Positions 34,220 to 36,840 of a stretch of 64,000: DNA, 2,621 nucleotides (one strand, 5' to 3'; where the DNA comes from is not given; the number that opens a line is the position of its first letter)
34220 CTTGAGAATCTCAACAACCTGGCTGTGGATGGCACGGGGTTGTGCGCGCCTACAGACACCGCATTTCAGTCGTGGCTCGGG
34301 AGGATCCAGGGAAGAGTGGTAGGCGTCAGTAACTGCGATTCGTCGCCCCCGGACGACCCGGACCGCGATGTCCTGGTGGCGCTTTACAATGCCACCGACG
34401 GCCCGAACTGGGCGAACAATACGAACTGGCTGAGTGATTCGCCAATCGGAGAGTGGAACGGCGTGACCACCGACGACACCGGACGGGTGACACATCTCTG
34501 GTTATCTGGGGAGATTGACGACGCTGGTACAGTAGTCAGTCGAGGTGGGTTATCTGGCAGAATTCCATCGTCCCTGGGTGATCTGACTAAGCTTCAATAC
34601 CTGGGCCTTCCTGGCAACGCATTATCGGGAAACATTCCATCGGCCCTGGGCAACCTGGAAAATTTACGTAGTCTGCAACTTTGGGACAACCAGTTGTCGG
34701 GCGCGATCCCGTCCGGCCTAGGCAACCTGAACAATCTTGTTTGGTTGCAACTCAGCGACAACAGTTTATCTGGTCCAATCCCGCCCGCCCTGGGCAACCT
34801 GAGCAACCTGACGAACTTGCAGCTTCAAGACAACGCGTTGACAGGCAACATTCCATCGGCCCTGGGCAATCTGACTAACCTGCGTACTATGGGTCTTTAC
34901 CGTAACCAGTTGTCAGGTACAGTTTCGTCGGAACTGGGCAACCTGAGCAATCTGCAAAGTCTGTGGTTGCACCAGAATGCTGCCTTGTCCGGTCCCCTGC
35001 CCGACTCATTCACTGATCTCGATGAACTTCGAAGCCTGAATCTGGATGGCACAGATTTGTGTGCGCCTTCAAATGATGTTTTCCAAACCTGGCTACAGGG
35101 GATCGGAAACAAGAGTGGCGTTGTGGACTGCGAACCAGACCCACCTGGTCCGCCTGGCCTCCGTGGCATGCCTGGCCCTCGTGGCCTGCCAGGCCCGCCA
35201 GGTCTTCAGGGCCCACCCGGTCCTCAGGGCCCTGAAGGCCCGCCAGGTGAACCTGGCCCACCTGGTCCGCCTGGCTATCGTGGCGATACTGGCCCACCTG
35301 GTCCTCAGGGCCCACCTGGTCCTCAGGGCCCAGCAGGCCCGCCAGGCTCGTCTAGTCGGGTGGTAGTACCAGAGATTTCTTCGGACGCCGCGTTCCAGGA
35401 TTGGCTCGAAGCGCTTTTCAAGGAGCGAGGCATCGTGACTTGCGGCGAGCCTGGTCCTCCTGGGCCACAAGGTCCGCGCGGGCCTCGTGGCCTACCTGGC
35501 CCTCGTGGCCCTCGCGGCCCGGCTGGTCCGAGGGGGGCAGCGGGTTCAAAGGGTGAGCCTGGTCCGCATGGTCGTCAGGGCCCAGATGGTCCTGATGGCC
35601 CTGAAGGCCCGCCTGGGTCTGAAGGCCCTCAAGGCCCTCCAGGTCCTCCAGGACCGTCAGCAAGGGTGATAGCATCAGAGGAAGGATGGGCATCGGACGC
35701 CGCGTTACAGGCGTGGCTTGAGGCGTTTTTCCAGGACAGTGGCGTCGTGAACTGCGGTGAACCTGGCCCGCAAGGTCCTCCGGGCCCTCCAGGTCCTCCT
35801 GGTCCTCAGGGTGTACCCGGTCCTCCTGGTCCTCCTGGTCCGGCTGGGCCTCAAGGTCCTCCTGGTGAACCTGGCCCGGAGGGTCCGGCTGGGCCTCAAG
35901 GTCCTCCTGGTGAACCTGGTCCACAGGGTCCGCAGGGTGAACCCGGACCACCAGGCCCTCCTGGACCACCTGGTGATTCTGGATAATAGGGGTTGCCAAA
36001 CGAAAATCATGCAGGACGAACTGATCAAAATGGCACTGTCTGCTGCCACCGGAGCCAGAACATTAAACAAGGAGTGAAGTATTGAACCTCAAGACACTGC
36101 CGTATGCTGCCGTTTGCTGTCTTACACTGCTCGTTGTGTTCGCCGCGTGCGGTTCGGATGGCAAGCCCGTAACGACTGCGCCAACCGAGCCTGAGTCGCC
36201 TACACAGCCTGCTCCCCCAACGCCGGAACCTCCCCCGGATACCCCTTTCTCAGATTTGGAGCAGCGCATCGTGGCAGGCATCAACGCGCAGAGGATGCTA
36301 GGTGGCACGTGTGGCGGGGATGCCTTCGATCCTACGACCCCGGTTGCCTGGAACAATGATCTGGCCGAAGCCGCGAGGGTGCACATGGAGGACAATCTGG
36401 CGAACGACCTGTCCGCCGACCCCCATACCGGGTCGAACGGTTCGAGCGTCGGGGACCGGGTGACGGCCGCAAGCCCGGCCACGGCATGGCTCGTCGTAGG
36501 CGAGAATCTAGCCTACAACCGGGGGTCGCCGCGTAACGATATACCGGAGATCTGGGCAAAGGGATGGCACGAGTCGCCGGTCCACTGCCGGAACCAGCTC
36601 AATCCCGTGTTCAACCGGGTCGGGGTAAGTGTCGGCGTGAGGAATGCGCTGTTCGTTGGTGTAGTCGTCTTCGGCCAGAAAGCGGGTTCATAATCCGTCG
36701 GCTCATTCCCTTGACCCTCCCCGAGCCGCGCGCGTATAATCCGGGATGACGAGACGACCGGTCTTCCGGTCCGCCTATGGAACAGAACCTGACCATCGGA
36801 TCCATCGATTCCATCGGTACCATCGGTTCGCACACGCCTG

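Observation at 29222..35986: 2254-aa chimeric lipoprotein combining a Big_2 domain, eight plant-type LRR modules and three collagen tracts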

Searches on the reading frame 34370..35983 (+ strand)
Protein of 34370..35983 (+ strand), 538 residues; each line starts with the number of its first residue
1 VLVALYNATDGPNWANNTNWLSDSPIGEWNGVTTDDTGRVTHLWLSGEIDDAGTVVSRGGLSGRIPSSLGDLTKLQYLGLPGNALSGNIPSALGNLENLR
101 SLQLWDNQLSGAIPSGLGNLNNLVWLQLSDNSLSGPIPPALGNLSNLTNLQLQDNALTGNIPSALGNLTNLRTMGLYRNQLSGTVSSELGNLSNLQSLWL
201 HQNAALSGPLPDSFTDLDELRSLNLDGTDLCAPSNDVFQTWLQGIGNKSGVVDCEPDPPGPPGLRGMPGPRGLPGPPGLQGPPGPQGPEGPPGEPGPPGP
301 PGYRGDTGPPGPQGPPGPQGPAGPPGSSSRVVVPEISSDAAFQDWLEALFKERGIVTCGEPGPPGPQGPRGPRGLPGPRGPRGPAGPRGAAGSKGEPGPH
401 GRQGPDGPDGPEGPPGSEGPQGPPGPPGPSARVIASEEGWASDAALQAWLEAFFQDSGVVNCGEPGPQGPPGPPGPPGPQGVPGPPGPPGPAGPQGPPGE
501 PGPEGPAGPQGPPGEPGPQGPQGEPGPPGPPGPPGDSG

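Call 19: find_homologous_proteins(query=window:34370-35983:+, max_evalue=1e-10)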
Query window:34370-35983:+ (538 aa): 1641 proteins with E <= 1e-10 among 8000 candidates; the best 120 are listed.
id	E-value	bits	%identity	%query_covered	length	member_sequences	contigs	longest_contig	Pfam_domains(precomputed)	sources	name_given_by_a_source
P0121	2.0e-187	642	51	49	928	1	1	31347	PF23598.2,PF24758.2,PF25019.1,PF00560.40,PF12799.14,PF05345.19,PF13855.13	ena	-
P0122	2.5e-173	596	46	46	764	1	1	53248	PF23598.2,PF13516.13,PF24758.2,PF24141.2,PF26769.1,PF25019.1,PF00560.40,PF12799.14,PF07705.18,PF13855.13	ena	-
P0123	4.3e-166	572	49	47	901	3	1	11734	PF23598.2,PF24758.2,PF00560.40,PF12799.14,PF13855.13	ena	-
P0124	3.0e-163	562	53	42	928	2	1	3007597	PF23598.2,PF24758.2,PF26769.1,PF00560.40,PF03461.21,PF12799.14,PF13855.13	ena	-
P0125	2.0e-155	537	55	43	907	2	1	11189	PF23598.2,PF24758.2,PF24141.2,PF26769.1,PF00560.40,PF03461.21,PF12799.14,PF13855.13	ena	-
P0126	2.7e-155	536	53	43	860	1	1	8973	PF23598.2,PF24758.2,PF25019.1,PF00560.40,PF12799.14,PF18805.8,PF13855.13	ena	-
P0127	3.4e-152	526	57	43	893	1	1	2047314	PF23598.2,PF24758.2,PF24141.2,PF26769.1,PF00560.40,PF03461.21,PF12799.14,PF13855.13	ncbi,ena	-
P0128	1.3e-148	514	55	36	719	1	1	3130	PF23598.2,PF24758.2,PF24141.2,PF25019.1,PF00560.40,PF12799.14,PF13855.13,PF23211.1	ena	-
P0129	2.0e-144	500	41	48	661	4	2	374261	PF23598.2,PF24758.2,PF26769.1,PF25019.1,PF00560.40,PF12799.14,PF18805.8,PF13855.13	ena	-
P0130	1.2e-136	475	46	43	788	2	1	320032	PF23598.2,PF24141.2,PF00560.40,PF12799.14,PF13855.13,PF23211.1,PF00041.28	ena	-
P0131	4.4e-135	469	46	43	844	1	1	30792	PF23598.2,PF24758.2,PF24141.2,PF00560.40,PF12799.14,PF25013.1,PF13855.13,PF23211.1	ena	-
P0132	8.3e-135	469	51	39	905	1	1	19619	PF23598.2,PF24141.2,PF00560.40,PF12799.14,PF13855.13,PF23211.1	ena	-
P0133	1.0e-134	468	52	37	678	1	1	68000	PF23598.2,PF24758.2,PF26769.1,PF00560.40,PF12799.14,PF18805.8,PF13855.13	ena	-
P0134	2.0e-133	464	47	43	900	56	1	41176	PF23598.2,PF24758.2,PF25019.1,PF00560.40,PF12799.14,PF13855.13,PF23211.1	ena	-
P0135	4.6e-132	459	47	43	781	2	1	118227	PF23598.2,PF24758.2,PF24141.2,PF25019.1,PF00560.40,PF12799.14,PF13855.13,PF23211.1,PF19078.7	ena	-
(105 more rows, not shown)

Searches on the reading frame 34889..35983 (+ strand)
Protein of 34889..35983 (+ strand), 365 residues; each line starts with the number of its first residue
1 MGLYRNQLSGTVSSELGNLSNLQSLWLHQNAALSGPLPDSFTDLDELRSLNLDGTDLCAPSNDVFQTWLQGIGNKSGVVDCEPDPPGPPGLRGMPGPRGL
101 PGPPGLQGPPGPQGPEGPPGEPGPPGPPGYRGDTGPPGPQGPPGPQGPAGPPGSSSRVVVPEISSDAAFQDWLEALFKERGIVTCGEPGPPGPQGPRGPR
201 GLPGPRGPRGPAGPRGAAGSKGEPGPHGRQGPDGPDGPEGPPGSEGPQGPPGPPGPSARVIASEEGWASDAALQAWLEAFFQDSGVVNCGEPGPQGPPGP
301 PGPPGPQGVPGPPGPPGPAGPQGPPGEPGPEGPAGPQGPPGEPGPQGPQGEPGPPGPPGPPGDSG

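Call 17: find_related_loci(query=window:34919-35983:+, collection=genome_contigs, flank=8000)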
Query window:34919-35983:+ (355 aa) in genome_contigs; peptide patterns used: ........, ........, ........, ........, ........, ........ (x = any residue, [..] = any of these).
580 stretches matched a pattern; 200 encode a relative of the query (tblastn E <= 1e-3); the best 80 are kept; 80 distinct loci.
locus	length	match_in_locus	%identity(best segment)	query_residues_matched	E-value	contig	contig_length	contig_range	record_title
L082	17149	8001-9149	41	2-355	3e-34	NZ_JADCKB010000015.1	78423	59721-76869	Ructibacterium gallinarum strain DSM 107454 seq15, whole genome shotgun sequence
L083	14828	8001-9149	42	1-353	7e-33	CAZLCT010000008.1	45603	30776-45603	MAG TPA_asm: uncultured bacterium isolate binchicken_co256_57 genome assembly, contig: NODE_990_length_45603_cov_5.42737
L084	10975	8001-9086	37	1-355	3e-30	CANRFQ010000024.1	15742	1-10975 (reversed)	MAG: uncultured Bacilli bacterium isolate Lapin-023__bin43 genome assembly, contig: Lapin-023__NODE_4874_length_15742_co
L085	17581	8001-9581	41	72-355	9e-30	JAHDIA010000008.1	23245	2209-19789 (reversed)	MAG: Chitinophagales bacterium isolate MAG-82 RZ_6156, whole genome shotgun sequence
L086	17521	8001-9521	37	10-355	1e-29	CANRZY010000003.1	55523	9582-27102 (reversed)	MAG TPA_asm: uncultured Pseudoflavonifractor sp. isolate SRR15510224_bin.6_metawrap_v1.3_MAG genome assembly, contig: NO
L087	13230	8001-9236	40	34-355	5e-29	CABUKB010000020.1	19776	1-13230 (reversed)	MAG TPA_asm: uncultured Ruminococcaceae bacterium isolate MGYG-HGUT-04076 genome assembly, contig: GUT_GENOME255824_20,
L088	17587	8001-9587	37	14-355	1e-28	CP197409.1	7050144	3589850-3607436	Pirellulaceae bacterium SH449 chromosome, complete genome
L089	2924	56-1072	45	1-355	7e-29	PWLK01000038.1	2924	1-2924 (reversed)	MAG: Candidatus Woesearchaeota archaeon isolate CSSed10_238R1 CS-Sed10-C138652, whole genome shotgun sequence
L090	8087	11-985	47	56-355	9e-29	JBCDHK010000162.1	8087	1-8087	MAG: Pseudomonadota bacterium isolate P01_H01_bin.154 k141_1191217_length_8087_cov_19.0432, whole genome shotgun sequenc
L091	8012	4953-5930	41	75-355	2e-28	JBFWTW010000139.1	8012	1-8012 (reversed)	MAG: Candidatus Dadabacteria bacterium isolate CA_2019_TPBF_56 NODE_36093_length_8012_cov_4.086620_TPBF, whole genome sh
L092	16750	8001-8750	47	72-355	5e-28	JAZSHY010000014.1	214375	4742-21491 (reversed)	MAG: Eubacteriales bacterium isolate T1900044574_TS20190040.MAGScoT_cleanbin_000014 SGB_471_k141_1720146, whole genome s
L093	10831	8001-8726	43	104-353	2e-27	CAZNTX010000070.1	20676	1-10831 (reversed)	MAG TPA_asm: uncultured Limibaculum sp. isolate SRP141376_co5_161 genome assembly, contig: NODE_6234_length_20676_cov_16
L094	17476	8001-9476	42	9-355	2e-26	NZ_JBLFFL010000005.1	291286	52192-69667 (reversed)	Parapedobacter sp. DT-150 NODE_5_length_291286_cov_342.288209, whole genome shotgun sequence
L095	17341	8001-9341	39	64-355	2e-26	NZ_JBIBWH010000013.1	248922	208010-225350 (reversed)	Streptomyces sp. NPDC014889 NPDC014889_265_C8.ctg-0013, whole genome shotgun sequence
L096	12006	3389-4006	44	75-355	2e-25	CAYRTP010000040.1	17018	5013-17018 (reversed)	MAG TPA_asm: uncultured Clostridium sp. isolate SRP315200_co1_51 genome assembly, contig: NODE_6551_length_17018_cov_11.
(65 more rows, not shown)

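Call 43: search_protein_representatives(protein=window:34994-35983:+)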
Query: 330 residues. Proteins with E-value up to 0.001 (for the whole library): 75095; up to 1e-10: 12158; up to 1e-30: 501. The best 150 are listed.
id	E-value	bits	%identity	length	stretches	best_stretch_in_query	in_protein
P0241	1.6e-93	329.8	37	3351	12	54-330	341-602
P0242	3.3e-92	325.5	60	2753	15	251-330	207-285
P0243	1.6e-88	313.3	48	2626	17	255-329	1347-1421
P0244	9.8e-79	281.1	53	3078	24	264-330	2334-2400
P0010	1.4e-77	277.2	53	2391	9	1-47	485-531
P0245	1.1e-76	274.3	41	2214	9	55-330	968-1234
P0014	2.2e-74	266.8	50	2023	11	1-47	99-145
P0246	6.9e-74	265.1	52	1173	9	166-330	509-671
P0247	6.9e-70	251.9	46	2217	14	244-327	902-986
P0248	6.3e-69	248.7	45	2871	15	253-329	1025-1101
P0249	1.3e-66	241.1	43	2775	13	153-329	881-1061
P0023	6.4e-65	235.6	55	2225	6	1-49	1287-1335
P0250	5.6e-62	225.9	45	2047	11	151-330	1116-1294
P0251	5.9e-62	225.8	45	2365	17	151-220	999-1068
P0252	1.8e-61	224.2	52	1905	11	255-327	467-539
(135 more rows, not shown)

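Call 82: predict_structure(protein=window:34889-35983:+)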
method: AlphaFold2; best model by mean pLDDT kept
length: 365 residues; sequences in the alignment: 1
mean_pLDDT: 48.6   pTM: 0.19
mean pLDDT of the five models: 48.6, 40.8, 38.2, 37.1, 34.9
residues with pLDDT >= 90: 0; 70-90: 16; 50-70: 153; < 50: 196
segments of 3 or more residues with pLDDT < 50: 1-91, 150-161, 180-191, 216-223, 242-247, 251-274, 282-295
pLDDT, mean of each block of 10 residues (from residue 1): 29 34 37 35 35 31 40 33 40 51 58 58 59 56 58 38 58 65 37 52 57 45 47 47 48 33 36 52 39 50 62 69 59 62 66 73 54
secondary structure, 60 per line:
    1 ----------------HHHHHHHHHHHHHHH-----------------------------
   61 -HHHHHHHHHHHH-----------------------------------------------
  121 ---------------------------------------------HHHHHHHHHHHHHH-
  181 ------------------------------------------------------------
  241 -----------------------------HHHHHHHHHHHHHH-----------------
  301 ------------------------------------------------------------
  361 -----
elements in order: H17-31 H62-73 H166-179 H270-283
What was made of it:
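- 35354..35443 (+): Linker 1: a degenerate C-cap (........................) with a single Cys2074 at position -1 of tract 2. A helix is predicted, at low confidence (call 82).
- On Bacterial collagen-like proteins: Only monomer prediction is available, and the tail model has pLDDT 48.6 (call 82).
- The tail-only AF2 model is uninformative (pLDDT 48.6, call 82).
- Tried and rejected: The AF2 model of the tail as a single chain was uninformative (call 82).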

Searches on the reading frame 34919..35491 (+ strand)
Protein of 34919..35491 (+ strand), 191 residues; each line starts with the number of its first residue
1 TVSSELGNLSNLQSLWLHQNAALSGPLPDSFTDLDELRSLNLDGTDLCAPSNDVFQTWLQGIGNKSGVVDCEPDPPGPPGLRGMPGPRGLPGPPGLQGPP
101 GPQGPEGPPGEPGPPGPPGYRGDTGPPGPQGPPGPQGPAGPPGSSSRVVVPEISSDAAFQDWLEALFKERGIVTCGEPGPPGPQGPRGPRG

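Call 50: find_homologous_proteins(query=window:34919-35491:+, max_evalue=1e-8)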
Query window:34919-35491:+ (191 aa): 182 proteins with E <= 1e-8 among 8000 candidates; the best 120 are listed.
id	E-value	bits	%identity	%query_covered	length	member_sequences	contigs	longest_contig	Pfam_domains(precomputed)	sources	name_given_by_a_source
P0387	1.1e-20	92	45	46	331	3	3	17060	PF01391.24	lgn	-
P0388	4.7e-17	80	-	-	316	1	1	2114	PF01391.24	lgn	-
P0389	8.9e-16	76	36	93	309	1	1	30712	PF01391.24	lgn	-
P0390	3.1e-15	74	34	60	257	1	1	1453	PF01391.24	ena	-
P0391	4.6e-15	73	45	61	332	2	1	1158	PF01391.24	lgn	-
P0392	2.8e-13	67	53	38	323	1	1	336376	PF01391.24,PF18573.8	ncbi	-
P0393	7.0e-13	66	57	35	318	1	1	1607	PF01391.24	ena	-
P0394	1.0e-12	66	36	73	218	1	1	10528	PF01391.24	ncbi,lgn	-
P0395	1.9e-12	65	58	21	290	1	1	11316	PF01391.24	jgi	jgi:hypothetical protein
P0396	2.4e-12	64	37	70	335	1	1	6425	PF01391.24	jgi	-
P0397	2.4e-12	64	51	37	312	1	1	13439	PF01391.24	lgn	-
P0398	2.8e-12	64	44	32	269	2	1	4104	PF01391.24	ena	-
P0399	4.6e-12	64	65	9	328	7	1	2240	PF01391.24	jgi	jgi:hypothetical protein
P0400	5.0e-12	63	63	24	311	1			PF01391.24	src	-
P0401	5.7e-12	63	60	27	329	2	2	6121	PF01391.24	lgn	-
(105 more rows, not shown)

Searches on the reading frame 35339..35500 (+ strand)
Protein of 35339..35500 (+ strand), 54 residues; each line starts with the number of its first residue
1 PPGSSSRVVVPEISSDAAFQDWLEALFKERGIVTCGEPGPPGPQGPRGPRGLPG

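Call 33: find_related_loci(query=A2, collection=metagenome_contigs, flank=8000)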
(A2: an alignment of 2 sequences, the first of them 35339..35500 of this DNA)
Query A2 (54 aa) in metagenome_contigs; peptide patterns used: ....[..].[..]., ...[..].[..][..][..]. (x = any residue, [..] = any of these).
379 stretches matched a pattern, but none encodes a relative of the query by tblastn (E <= 1e-3).
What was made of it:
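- Tried and rejected: A JGI metagenome scan with the linker motifs found none (call 33).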

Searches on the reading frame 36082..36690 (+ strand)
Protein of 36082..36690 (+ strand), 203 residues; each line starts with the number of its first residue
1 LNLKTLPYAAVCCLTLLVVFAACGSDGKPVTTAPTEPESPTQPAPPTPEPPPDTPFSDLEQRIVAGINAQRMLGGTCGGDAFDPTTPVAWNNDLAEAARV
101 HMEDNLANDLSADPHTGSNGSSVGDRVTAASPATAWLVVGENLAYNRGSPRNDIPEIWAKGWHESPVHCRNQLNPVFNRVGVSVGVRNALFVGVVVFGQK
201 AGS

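Call 10: search_protein_families(library=pfam, proteins=[window:36082-36690:+], max_evalue=0.001)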
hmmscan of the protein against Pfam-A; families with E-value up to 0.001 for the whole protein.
window:36082-36690:+ (203 aa): 1 family
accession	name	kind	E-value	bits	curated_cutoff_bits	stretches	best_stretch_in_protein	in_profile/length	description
PF00188.32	CAP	-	2.2e-08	35.4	21.1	1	86-188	14-106/117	Cysteine-rich secretory protein family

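Call 49: find_encoding_contigs(protein=window:36082-36690:+, flank=10000, max_places=3)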
Protein window:36082-36690:+ (203 aa): 2 contigs read that carry it; 1 place shown.
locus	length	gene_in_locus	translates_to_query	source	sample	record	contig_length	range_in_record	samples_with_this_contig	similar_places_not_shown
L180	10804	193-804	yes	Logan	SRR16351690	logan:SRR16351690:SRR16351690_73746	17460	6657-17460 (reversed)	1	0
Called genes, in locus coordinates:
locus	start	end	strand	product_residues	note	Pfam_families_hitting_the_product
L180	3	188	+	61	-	?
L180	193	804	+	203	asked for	PF00188:CAP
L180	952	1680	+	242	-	PF00149:Metallophos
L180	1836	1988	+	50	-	-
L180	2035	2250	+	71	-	-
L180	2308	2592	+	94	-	-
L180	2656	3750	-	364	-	PF01408:GFO_IDH_MocA, PF02894:GFO_IDH_MocA_C (faint)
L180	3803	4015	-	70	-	PF00190:Cupin_1 (weak), PF01050:MannoseP_isomer (weak), PF02311:AraC_binding, PF07883:Cupin_2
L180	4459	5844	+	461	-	PF00202:Aminotran_3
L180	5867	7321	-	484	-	-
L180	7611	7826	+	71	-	-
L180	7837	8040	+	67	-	-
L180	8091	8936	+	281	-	PF04909:Amidohydro_2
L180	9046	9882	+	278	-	PF04909:Amidohydro_2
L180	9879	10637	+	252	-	PF04909:Amidohydro_2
